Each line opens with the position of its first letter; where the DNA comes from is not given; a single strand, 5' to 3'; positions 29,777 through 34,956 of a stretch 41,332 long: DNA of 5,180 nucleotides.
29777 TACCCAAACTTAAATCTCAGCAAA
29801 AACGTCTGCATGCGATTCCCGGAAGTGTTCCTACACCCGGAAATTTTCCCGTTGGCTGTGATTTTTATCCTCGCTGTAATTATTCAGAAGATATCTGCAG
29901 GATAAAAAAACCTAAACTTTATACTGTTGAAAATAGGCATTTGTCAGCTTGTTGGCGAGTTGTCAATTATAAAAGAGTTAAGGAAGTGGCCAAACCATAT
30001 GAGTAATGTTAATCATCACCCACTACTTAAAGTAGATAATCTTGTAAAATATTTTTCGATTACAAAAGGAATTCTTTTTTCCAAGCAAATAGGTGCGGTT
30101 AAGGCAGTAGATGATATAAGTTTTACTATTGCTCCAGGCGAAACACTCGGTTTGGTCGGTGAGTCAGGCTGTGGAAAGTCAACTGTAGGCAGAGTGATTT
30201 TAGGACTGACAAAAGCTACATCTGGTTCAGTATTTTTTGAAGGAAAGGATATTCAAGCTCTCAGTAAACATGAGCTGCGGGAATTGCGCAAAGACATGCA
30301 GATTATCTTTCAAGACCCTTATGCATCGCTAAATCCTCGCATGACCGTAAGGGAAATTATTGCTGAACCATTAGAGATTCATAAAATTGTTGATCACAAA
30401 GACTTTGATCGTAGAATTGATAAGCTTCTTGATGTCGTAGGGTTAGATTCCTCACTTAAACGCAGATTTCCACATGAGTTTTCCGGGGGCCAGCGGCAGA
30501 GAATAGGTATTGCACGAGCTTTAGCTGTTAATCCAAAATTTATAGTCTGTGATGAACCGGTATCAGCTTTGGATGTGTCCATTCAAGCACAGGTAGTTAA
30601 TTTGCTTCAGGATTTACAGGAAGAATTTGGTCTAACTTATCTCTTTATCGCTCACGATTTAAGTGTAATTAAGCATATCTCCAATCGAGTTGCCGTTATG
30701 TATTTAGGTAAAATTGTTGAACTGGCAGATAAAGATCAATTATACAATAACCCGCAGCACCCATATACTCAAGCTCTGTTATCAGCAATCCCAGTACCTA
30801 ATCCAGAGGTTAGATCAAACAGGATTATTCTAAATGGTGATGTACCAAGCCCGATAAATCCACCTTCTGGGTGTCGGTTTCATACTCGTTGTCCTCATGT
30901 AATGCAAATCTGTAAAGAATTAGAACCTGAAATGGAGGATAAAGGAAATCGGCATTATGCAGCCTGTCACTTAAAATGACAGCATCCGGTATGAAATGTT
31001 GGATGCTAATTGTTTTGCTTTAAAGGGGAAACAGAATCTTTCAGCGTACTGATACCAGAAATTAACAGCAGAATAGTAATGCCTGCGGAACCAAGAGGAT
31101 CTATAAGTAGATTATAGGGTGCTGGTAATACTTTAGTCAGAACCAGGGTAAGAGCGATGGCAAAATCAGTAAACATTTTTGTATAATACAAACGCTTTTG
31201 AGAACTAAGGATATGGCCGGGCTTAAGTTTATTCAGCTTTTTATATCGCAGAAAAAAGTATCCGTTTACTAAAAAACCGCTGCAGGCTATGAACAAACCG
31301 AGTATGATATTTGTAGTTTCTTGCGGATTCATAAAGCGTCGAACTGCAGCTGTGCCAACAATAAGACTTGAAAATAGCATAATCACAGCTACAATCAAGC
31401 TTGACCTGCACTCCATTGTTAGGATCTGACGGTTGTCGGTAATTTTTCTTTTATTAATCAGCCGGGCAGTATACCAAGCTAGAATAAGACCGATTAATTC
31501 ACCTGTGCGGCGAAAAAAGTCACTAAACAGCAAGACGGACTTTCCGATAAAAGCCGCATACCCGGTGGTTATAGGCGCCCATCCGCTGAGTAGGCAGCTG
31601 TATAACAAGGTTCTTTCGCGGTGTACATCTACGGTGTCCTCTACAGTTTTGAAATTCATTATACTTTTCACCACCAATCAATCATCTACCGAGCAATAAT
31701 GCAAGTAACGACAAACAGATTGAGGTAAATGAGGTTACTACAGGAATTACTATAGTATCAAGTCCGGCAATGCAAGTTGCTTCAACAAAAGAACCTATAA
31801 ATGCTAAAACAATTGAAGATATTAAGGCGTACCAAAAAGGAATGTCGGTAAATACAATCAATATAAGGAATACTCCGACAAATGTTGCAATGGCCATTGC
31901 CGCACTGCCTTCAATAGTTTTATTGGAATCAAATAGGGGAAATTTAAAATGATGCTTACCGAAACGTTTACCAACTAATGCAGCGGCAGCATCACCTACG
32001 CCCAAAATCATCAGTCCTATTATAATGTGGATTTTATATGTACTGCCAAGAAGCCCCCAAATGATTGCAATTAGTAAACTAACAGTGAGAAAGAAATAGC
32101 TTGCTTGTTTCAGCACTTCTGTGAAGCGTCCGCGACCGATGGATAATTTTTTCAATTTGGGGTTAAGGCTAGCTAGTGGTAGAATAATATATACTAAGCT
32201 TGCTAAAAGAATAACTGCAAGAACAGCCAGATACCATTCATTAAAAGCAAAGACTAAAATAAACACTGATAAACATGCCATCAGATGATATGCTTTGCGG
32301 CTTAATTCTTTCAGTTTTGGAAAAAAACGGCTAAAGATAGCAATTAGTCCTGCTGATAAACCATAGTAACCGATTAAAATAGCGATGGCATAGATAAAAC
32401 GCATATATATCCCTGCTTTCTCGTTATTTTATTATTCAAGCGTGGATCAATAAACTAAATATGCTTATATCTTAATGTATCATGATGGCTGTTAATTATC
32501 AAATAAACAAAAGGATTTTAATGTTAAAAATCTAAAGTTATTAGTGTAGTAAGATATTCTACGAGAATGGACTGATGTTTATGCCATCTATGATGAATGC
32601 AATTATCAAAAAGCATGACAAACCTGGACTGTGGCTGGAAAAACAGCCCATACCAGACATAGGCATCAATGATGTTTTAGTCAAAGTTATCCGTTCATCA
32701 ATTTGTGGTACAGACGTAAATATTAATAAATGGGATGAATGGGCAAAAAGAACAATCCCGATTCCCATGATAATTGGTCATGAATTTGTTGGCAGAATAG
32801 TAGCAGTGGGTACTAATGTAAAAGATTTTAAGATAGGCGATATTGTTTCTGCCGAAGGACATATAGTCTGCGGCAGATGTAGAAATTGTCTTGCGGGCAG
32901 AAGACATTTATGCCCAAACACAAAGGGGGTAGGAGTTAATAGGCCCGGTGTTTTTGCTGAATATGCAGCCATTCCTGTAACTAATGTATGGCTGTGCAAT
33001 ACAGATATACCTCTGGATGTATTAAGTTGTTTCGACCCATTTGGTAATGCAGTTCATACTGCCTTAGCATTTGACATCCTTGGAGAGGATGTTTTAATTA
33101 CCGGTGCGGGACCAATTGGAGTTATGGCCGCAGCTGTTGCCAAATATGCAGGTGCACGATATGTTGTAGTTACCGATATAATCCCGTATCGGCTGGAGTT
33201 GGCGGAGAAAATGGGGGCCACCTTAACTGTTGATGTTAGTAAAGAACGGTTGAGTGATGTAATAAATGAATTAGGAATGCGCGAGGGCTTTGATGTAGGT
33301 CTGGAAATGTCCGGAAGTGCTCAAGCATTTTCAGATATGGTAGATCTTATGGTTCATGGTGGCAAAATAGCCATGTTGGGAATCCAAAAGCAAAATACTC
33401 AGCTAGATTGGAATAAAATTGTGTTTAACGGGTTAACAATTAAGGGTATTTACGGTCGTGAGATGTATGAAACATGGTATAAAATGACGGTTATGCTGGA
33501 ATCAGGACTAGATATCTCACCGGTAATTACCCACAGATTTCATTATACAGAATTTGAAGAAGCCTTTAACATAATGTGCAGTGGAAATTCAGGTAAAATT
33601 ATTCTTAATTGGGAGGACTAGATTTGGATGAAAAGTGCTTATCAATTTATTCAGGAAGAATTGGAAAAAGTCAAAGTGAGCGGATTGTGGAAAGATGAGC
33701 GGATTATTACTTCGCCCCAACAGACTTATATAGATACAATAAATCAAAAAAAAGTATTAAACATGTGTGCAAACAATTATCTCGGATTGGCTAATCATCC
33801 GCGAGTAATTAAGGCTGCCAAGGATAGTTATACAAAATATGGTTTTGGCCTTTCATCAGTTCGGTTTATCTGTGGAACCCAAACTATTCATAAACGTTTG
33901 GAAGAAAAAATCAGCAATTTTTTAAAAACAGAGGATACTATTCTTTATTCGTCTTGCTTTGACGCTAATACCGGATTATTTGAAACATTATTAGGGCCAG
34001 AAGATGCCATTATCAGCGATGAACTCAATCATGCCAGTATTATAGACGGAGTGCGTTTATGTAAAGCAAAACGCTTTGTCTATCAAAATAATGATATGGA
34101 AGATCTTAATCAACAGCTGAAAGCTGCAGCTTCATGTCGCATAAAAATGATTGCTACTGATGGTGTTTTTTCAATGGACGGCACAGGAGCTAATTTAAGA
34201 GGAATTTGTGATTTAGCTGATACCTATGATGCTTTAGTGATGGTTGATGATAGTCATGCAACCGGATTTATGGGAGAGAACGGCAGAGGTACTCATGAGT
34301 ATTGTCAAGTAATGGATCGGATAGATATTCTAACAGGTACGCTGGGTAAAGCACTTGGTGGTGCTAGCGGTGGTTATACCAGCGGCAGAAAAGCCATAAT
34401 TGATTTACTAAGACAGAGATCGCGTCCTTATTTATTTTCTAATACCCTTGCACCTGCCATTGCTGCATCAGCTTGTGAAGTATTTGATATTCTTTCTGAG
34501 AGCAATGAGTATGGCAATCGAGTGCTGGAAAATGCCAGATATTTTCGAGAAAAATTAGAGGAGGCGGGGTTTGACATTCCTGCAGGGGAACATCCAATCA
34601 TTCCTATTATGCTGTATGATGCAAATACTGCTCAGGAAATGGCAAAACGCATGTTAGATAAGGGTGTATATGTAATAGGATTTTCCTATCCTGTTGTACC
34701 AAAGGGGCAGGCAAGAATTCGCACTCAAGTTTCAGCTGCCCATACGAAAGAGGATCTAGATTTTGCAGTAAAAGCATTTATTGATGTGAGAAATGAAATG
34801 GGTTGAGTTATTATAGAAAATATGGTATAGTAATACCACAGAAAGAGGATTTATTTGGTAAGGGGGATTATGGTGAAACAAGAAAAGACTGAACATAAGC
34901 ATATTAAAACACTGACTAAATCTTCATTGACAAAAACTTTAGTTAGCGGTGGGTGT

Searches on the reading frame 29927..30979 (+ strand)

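Call 26: search_protein_families(library=pfam, proteins=[window:29927-30979:+], max_evalue=0.00001)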
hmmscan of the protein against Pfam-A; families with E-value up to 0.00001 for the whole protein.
window:29927-30979:+ (350 aa): 2 families
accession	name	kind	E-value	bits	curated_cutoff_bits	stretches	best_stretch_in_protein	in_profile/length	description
PF00005.33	ABC_tran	-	5.5e-36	124.6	25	1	62-212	2-136/137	ABC transporter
PF08352.17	oligo_HPY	-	3e-21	76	27.1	1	264-329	1-65/65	Oligopeptide/dipeptide transporter, C-terminal region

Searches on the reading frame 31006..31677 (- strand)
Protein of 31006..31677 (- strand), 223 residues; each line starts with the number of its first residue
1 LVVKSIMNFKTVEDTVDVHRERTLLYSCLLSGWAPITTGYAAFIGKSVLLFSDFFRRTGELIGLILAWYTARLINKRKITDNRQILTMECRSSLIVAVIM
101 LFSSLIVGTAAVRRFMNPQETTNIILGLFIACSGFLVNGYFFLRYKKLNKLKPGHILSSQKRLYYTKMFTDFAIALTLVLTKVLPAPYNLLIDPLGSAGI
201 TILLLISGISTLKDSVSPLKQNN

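Call 26: search_protein_families(library=pfam, proteins=[window:31006-31677:-], max_evalue=0.00001)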
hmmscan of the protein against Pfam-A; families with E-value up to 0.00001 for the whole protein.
window:31006-31677:- (223 aa): 1 family
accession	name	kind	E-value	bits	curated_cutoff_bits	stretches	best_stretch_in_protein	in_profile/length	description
PF01545.26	Cation_efflux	-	8.7e-18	65.2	26.6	1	36-218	13-196/198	Cation efflux family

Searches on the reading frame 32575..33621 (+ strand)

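Call 38: search_protein_families(library=pfam, proteins=[window:32575-33621:+], max_evalue=0.001)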
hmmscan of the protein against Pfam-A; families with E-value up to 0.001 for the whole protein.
window:32575-33621:+ (348 aa): 4 families
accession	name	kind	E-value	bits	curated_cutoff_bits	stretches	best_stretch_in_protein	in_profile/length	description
PF00107.32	ADH_zinc_N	-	2.5e-27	95.8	31.8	1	180-307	1-126/129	Zinc-binding dehydrogenase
PF08240.17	ADH_N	-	1.6e-26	93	23.5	1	32-139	3-100/104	Alcohol dehydrogenase GroES-like domain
PF16912.11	Glu_dehyd_C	-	1.1e-09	38.6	34.9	1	161-332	22-199/211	Glucose dehydrogenase C-terminus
PF13602.12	ADH_zinc_N_2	-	0.00027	22.3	27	1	214-344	2-134/134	Zinc-binding dehydrogenase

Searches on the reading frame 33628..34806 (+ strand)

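Call 38: search_protein_families(library=pfam, proteins=[window:33628-34806:+], max_evalue=0.001)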
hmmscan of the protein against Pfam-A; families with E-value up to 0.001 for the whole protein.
window:33628-34806:+ (392 aa): 3 families
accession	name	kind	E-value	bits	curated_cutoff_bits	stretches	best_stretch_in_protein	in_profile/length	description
PF00155.27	Aminotran_1_2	-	9.4e-69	232.7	19.7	1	41-383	1-360/361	Aminotransferase class I and II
PF00464.25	SHMT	-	7.7e-06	25.2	27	1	151-320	149-326/399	Serine hydroxymethyltransferase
PF00266.25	Aminotran_5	-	2.2e-05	24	21.5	1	58-212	13-180/371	Aminotransferase class-V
